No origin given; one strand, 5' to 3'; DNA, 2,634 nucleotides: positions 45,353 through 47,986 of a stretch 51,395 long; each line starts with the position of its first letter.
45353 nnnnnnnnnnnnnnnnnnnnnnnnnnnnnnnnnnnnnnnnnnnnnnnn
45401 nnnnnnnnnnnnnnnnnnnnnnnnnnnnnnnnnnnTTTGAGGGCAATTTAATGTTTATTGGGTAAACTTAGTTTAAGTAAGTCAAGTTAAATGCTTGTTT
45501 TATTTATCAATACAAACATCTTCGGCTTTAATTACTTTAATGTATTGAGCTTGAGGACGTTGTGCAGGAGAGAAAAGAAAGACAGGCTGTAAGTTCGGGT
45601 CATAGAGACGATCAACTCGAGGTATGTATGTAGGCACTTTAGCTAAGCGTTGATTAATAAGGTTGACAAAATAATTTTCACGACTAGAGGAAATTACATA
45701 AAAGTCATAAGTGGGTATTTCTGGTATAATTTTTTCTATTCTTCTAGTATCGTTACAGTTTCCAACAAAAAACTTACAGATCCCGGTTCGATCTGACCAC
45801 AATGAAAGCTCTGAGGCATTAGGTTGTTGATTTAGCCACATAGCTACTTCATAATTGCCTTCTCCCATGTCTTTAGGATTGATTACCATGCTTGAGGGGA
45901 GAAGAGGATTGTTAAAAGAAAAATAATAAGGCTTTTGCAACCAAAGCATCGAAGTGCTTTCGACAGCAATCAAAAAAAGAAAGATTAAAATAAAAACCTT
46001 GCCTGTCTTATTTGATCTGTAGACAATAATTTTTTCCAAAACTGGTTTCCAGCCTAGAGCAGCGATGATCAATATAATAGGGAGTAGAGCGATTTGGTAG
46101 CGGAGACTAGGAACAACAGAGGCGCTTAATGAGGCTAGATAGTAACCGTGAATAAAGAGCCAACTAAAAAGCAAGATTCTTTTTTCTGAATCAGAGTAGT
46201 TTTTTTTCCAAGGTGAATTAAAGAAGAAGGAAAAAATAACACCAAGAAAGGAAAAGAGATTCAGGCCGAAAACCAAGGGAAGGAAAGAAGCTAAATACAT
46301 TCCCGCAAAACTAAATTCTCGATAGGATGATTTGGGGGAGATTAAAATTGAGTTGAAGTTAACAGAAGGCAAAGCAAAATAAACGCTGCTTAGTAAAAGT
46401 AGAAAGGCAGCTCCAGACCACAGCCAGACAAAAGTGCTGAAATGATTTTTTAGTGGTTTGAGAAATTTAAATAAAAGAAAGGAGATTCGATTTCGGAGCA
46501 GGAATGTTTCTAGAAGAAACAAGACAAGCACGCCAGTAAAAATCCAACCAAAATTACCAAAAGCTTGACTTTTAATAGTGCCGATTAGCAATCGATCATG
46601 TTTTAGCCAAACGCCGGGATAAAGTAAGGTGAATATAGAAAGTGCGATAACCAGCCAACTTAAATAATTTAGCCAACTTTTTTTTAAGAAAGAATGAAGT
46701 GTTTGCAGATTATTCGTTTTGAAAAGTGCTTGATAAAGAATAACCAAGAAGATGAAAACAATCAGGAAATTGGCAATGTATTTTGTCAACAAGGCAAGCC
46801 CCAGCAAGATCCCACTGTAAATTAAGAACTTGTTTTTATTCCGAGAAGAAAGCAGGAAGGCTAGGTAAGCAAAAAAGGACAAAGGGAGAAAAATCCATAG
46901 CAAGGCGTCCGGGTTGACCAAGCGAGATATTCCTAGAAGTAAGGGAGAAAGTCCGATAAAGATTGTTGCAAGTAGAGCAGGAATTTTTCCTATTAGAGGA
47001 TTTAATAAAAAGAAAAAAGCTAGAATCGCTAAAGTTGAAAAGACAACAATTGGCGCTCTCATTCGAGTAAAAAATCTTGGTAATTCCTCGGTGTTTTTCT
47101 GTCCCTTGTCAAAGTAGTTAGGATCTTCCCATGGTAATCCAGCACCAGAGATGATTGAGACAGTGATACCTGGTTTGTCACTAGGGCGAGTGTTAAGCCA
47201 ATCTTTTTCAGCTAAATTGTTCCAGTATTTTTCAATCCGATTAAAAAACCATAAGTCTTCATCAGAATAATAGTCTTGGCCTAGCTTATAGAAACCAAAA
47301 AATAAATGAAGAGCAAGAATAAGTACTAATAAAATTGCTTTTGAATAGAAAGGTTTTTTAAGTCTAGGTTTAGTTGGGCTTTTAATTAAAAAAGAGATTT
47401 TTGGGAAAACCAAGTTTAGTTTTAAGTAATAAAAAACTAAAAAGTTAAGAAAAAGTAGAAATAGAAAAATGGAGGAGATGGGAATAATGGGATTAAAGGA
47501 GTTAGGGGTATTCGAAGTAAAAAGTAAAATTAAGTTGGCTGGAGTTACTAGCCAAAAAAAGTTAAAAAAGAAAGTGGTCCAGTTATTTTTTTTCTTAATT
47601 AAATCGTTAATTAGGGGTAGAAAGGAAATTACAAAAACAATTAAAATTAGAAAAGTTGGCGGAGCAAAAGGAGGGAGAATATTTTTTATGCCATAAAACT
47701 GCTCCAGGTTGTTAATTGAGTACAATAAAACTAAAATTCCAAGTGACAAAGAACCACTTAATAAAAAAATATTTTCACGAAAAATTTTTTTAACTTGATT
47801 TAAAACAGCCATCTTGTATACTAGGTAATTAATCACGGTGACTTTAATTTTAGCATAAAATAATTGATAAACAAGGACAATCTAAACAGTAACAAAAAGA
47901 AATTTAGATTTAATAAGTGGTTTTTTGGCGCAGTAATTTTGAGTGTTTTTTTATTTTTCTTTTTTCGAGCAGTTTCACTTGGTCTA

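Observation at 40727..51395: Envelope-glycosylation island: five GT-C-fold (GT39/ArnT/PMT-like) glycosyltransferase paralogs interleaved with two membrane-anchored metallophosphoesterases, including the only inverted gene block in the window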

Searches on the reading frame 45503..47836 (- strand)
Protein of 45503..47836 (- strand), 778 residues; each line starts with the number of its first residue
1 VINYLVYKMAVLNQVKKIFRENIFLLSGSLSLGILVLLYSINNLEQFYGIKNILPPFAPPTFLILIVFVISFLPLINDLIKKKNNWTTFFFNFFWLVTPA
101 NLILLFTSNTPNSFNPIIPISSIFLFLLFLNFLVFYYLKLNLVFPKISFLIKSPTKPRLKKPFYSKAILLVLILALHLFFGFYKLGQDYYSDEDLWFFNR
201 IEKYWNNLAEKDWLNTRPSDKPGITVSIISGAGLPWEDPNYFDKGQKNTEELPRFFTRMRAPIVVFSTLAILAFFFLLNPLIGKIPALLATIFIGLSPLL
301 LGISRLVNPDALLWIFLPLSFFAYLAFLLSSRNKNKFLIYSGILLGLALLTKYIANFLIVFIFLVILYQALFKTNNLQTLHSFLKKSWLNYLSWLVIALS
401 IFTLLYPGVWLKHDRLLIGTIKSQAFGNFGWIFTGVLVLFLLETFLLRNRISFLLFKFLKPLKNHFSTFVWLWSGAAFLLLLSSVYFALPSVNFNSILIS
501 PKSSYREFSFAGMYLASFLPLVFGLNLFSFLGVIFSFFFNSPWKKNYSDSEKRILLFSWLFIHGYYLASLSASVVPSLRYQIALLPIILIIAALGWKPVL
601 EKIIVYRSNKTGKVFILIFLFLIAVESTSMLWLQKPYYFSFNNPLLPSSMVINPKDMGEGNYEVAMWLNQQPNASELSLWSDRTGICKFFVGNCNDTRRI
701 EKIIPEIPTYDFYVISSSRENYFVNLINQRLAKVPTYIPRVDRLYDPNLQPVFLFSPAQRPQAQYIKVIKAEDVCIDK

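Call 7: search_protein_families(library=pfam, proteins=[window:45503-47836:-], max_evalue=0.1)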
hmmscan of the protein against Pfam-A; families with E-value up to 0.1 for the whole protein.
window:45503-47836:- (778 aa): 2 families
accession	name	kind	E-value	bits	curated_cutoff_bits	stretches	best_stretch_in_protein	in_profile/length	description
PF02366.24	PMT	-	7.5e-12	45.8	22.7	1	241-402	67-231/245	Dolichyl-phosphate-mannose-protein mannosyltransferase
PF13231.12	PMT_2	-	5.3e-09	36.9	26.1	1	259-375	24-141/160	Dolichyl-phosphate-mannose-protein mannosyltransferase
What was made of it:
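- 45500..47812 (-): GTC_C: long GT-C glycosyltransferase with about 170 extra N-terminal residues holding several TM helices. First gene of the triad. The start is probably the ATG at 47812 rather than the GTG at 47836. Pfam PMT at 7.5e-12 (call 7).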

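Call 12: search_protein_families(library=ncbifam, proteins=[window:45503-47836:-], max_evalue=0.01)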
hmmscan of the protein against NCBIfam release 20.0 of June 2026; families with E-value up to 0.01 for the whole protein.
window:45503-47836:- (778 aa): 0 families

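Call 34: search_solved_structures(query=window:45503-47836:-, max_evalue=1)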
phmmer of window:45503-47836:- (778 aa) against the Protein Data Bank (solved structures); distinct sequences matched with E-value up to 1: 0.
